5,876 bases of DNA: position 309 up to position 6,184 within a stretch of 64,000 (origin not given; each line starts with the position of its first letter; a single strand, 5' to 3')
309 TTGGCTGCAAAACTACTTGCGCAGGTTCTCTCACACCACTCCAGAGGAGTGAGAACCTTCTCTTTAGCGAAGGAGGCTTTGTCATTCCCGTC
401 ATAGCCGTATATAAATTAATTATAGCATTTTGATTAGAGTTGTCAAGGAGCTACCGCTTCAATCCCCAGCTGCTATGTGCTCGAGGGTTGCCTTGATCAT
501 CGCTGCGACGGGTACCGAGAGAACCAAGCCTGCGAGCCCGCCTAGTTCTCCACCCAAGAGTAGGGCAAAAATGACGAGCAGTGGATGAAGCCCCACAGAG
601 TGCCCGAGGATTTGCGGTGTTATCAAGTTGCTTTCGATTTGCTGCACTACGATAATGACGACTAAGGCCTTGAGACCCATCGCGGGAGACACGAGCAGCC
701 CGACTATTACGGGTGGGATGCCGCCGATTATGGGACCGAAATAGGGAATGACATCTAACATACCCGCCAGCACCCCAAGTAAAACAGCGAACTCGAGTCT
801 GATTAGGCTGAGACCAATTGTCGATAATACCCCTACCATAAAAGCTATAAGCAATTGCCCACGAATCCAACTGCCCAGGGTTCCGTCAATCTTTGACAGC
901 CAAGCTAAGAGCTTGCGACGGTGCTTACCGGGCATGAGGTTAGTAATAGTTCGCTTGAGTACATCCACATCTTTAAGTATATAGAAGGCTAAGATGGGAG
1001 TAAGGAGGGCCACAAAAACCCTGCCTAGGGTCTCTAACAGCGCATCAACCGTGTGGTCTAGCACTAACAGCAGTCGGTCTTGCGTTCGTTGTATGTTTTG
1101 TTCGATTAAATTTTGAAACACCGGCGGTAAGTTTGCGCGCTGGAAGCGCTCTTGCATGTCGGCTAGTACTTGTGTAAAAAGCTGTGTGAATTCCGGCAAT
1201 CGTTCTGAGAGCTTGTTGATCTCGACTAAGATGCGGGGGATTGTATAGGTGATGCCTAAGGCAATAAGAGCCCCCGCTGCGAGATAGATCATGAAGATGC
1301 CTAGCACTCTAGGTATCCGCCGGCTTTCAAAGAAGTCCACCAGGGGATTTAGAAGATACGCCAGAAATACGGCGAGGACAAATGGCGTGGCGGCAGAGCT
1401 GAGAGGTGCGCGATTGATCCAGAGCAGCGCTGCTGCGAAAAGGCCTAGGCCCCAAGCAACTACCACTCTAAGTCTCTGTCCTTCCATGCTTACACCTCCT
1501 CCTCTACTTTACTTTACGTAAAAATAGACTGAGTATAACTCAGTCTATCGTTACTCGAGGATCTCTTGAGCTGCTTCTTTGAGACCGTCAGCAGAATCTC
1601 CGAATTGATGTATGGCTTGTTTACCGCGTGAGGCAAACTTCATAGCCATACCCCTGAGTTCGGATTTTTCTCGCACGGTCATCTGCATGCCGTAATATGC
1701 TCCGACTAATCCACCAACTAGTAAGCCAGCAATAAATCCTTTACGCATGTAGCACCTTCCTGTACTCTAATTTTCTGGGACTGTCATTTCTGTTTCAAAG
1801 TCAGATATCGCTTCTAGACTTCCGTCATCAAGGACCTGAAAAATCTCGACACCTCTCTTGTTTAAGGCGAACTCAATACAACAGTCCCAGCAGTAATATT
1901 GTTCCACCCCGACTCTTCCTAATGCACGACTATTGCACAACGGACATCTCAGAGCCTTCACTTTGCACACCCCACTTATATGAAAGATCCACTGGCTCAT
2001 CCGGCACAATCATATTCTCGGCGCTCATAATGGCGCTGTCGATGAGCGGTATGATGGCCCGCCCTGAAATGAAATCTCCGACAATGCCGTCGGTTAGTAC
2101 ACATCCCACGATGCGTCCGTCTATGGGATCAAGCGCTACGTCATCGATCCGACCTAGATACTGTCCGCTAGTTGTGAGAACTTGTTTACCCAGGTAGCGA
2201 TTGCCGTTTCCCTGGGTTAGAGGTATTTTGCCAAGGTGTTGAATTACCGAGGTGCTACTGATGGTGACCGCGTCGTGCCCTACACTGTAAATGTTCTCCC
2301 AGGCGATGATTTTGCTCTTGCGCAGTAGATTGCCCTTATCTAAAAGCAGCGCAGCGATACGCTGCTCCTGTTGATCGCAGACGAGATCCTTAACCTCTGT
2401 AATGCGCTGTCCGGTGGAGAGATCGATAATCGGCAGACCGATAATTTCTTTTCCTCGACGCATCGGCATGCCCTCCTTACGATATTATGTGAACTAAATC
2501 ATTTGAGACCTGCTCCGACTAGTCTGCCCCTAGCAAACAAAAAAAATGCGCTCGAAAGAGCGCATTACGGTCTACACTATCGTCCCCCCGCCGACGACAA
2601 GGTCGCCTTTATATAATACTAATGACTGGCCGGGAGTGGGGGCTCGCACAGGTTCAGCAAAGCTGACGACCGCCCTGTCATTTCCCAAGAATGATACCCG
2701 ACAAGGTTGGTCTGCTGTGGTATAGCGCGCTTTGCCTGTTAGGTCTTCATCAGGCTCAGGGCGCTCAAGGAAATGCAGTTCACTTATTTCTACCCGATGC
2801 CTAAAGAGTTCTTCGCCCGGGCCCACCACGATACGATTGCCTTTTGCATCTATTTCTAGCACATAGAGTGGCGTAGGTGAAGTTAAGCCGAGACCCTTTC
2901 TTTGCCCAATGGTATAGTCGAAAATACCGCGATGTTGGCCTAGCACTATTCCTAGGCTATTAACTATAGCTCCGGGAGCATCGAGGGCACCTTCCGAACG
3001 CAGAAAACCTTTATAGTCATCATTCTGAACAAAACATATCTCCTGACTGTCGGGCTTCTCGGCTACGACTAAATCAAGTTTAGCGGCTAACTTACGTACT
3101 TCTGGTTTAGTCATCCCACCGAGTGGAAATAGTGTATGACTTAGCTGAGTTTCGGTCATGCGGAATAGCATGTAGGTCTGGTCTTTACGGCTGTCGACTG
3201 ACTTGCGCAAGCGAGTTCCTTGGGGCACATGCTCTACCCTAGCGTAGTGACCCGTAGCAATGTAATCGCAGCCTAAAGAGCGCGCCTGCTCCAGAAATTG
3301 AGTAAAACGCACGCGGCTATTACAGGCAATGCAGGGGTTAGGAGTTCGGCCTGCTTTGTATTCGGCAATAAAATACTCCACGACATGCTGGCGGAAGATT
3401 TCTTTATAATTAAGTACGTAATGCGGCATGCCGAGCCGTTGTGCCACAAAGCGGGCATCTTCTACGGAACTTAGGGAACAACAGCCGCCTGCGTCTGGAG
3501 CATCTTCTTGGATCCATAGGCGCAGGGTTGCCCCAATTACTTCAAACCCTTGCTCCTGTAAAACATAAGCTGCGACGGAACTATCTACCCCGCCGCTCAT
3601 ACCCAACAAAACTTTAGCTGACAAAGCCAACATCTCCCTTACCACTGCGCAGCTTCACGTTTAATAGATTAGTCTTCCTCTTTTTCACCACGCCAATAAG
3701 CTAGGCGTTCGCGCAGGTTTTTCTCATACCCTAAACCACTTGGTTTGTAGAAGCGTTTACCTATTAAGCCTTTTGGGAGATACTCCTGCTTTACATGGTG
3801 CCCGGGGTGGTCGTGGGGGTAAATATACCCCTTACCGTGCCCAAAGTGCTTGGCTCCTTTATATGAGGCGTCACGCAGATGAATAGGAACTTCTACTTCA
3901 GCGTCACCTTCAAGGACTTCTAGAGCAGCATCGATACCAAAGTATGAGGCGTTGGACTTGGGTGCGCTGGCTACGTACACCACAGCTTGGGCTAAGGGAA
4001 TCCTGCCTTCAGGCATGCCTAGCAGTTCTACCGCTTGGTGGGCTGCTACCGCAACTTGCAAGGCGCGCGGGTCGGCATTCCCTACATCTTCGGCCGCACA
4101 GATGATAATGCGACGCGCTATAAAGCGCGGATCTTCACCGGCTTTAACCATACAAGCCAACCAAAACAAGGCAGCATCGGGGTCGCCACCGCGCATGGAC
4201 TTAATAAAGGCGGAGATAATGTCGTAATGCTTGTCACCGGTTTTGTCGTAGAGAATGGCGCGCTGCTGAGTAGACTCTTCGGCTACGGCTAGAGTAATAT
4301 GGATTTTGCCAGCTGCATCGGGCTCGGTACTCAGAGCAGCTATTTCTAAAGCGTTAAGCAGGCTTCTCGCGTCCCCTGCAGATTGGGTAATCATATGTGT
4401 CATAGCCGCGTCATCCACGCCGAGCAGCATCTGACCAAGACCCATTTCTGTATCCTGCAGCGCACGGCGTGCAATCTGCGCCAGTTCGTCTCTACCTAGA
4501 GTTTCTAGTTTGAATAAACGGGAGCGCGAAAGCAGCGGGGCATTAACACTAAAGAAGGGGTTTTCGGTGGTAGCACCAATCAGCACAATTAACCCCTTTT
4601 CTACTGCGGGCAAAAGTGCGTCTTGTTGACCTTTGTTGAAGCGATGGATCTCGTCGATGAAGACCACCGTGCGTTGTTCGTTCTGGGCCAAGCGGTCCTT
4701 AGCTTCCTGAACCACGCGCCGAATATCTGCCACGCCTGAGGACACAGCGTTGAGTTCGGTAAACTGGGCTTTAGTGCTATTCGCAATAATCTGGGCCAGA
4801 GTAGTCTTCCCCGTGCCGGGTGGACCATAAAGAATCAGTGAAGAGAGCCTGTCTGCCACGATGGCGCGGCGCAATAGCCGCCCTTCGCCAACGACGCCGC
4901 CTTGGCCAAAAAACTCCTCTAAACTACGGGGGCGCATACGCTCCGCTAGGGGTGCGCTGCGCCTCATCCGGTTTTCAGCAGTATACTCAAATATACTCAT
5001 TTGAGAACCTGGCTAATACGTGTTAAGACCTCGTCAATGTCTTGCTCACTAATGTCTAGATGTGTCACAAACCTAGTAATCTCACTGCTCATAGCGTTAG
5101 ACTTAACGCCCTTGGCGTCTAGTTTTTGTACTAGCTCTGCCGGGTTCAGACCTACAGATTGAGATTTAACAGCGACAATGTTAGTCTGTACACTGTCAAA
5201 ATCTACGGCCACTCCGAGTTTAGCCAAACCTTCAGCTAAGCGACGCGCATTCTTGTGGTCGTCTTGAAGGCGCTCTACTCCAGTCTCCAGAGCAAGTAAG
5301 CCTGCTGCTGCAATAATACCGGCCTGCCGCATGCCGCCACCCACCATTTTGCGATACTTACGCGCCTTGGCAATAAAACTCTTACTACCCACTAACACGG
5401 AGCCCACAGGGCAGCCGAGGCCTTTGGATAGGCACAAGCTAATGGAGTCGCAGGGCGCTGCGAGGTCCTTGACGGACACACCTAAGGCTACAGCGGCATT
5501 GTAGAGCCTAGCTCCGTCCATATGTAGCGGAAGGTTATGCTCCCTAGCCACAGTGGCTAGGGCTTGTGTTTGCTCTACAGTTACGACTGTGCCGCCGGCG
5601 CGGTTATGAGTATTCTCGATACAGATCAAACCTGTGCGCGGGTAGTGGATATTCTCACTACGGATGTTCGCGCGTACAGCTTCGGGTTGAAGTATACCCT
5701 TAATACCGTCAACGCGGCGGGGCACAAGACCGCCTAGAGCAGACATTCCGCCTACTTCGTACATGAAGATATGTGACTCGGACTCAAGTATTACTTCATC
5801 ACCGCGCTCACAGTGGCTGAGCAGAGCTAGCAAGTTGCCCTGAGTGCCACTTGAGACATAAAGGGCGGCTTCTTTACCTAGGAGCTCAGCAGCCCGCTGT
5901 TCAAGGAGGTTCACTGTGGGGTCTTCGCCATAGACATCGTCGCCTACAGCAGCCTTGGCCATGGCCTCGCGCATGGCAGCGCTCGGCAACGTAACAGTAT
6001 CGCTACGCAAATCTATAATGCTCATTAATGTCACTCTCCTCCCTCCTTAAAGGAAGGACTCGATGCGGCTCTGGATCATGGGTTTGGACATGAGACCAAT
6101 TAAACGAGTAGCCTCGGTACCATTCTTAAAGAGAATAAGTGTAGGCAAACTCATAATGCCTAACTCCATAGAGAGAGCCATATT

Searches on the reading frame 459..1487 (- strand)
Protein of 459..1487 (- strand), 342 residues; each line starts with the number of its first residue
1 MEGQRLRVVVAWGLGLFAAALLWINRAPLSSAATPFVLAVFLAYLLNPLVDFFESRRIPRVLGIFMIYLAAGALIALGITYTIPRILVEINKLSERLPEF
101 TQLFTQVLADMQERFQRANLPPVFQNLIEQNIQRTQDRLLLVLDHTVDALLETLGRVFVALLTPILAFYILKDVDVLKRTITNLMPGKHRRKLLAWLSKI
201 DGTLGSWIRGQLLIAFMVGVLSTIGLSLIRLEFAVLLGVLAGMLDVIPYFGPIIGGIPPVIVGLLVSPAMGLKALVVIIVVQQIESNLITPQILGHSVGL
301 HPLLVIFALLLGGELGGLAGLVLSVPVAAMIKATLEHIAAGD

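Call 70: search_protein_families(library=pfam, proteins=[window:459-1487:-], max_evalue=0.001)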
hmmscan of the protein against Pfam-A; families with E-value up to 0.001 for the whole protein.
window:459-1487:- (342 aa): 1 family
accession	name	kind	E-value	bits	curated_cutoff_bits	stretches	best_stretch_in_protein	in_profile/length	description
PF01594.21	AI-2E_transport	-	4.1e-73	246.9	34.3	1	16-338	9-326/327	AI-2E family transporter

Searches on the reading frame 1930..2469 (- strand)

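Call 70: search_protein_families(library=pfam, proteins=[window:1930-2469:-], max_evalue=0.001)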
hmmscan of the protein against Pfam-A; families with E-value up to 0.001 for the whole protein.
window:1930-2469:- (179 aa): 1 family
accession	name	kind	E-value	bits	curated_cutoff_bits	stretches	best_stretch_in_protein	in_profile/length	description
PF05239.21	PRC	-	3.3e-20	72.3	21.2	2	2-73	2-74/78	PRC-barrel domain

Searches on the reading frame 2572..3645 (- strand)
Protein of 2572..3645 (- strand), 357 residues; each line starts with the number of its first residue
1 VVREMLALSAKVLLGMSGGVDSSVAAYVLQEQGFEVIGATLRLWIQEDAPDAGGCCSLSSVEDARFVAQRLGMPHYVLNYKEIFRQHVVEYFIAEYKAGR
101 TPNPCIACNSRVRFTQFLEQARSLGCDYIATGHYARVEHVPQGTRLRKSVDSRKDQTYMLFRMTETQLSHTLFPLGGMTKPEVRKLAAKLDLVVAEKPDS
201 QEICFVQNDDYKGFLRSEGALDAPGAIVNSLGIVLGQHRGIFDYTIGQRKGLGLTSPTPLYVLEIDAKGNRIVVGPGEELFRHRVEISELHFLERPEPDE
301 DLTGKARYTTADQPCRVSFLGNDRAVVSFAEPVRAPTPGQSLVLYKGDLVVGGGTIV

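Call 70: search_protein_families(library=pfam, proteins=[window:2572-3645:-], max_evalue=0.001)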
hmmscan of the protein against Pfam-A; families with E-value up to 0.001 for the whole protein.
window:2572-3645:- (357 aa): 6 families
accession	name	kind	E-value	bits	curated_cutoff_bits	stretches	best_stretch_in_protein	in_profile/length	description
PF03054.22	tRNA_Me_trans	-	8e-76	254.6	20.6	1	11-207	2-201/202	tRNA methyl transferase HUP domain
PF20258.4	tRNA_Me_trans_C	-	4e-17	62.8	20.6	1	284-356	3-77/77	Aminomethyltransferase beta-barrel domain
PF20259.3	tRNA_Me_trans_M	-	1.1e-16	60.5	27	1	222-275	10-65/66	tRNA methyl transferase PRC-barrel domain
PF02540.23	NAD_synthase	-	1.3e-06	28.1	21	1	10-87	19-88/242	NAD synthase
PF02568.20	ThiI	-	0.00049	20.2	20.5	0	9-41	3-35/197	Thiamine biosynthesis protein (ThiI)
PF24167.1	DUF7411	-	0.00077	19.5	28.7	0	12-159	3-129/194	Family of unknown function (DUF7411)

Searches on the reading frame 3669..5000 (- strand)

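Call 70: search_protein_families(library=pfam, proteins=[window:3669-5000:-], max_evalue=0.001)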
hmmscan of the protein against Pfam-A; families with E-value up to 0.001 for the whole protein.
window:3669-5000:- (443 aa): 19 families
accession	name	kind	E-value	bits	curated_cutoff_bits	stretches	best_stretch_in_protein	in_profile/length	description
PF12002.13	MgsA_C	-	2.3e-68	229.8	27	1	271-436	1-166/167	MgsA AAA+ ATPase C terminal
PF16193.11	AAA_assoc_2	-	1.3e-27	96.3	34.3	1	193-270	5-81/81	AAA C-terminal domain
PF00004.35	AAA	-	8.5e-19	68.7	21.2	1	55-162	1-123/131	ATPase family associated with various cellular activities (AAA)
PF05496.18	RuvB_N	-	2.1e-16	60.5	27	1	22-142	1-118/159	Holliday junction DNA helicase RuvB P-loop domain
PF13191.12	AAA_16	-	2.5e-08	35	32.6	1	46-81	18-56/167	AAA ATPase domain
PF07728.20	AAA_5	-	7.5e-07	29.7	22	1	55-136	2-93/139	AAA domain (dynein-related subfamily)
PF13173.12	AAA_14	-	2.4e-06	28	27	1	55-124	5-77/129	AAA domain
PF01078.27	Mg_chelatase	-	2.8e-06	27.3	20.3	0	54-88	24-62/207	Magnesium chelatase, subunit ChlI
PF07724.20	AAA_2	-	3.9e-06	27.4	27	1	52-138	3-104/166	AAA domain (Cdc48 subfamily)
PF00158.32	Sigma54_activat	-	5.4e-06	26.6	20.2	0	107-147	91-131/168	Sigma-54 interaction domain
PF20720.3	nSTAND3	-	6.5e-06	26.4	27.2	1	53-117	18-73/155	Novel STAND NTPase 3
PF13401.12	AAA_22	-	1.5e-05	25.7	27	1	54-127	7-84/130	AAA domain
PF13238.12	AAA_18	-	3.6e-05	24.7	29.4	1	56-134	2-64/128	AAA domain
PF13604.12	AAA_30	-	0.00011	22.5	27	0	45-142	11-123/191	AAA domain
PF13479.12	AAA_24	-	0.0003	21.1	27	1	55-122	5-77/195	AAA domain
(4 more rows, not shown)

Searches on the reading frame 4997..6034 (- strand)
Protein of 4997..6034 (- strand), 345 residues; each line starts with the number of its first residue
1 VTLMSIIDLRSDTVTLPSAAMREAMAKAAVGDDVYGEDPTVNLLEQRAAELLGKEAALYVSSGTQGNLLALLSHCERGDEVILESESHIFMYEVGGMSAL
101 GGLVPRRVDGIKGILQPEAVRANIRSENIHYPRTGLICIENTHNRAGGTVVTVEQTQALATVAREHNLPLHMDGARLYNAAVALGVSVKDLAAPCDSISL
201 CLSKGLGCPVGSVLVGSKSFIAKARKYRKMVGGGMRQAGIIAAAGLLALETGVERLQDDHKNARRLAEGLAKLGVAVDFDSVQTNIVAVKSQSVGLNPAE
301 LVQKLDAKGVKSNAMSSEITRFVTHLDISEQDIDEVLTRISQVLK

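Call 70: search_protein_families(library=pfam, proteins=[window:4997-6034:-], max_evalue=0.001)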
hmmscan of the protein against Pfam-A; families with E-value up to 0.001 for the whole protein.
window:4997-6034:- (345 aa): 4 families
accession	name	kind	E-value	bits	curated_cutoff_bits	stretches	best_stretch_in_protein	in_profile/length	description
PF01212.27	Beta_elim_lyase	-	2.9e-110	368.6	27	1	8-290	1-286/288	Beta-eliminating lyase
PF00155.27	Aminotran_1_2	-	8.4e-12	45.4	19.7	1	13-277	17-295/361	Aminotransferase class I and II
PF01041.23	DegT_DnrJ_EryC1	-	8.9e-10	38.7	19.8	1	25-175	10-147/360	DegT/DnrJ/EryC1/StrS aminotransferase family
PF01053.26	Cys_Met_Meta_PP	-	1.3e-05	24.4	27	1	38-270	51-266/381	Cys/Met metabolism PLP-dependent enzyme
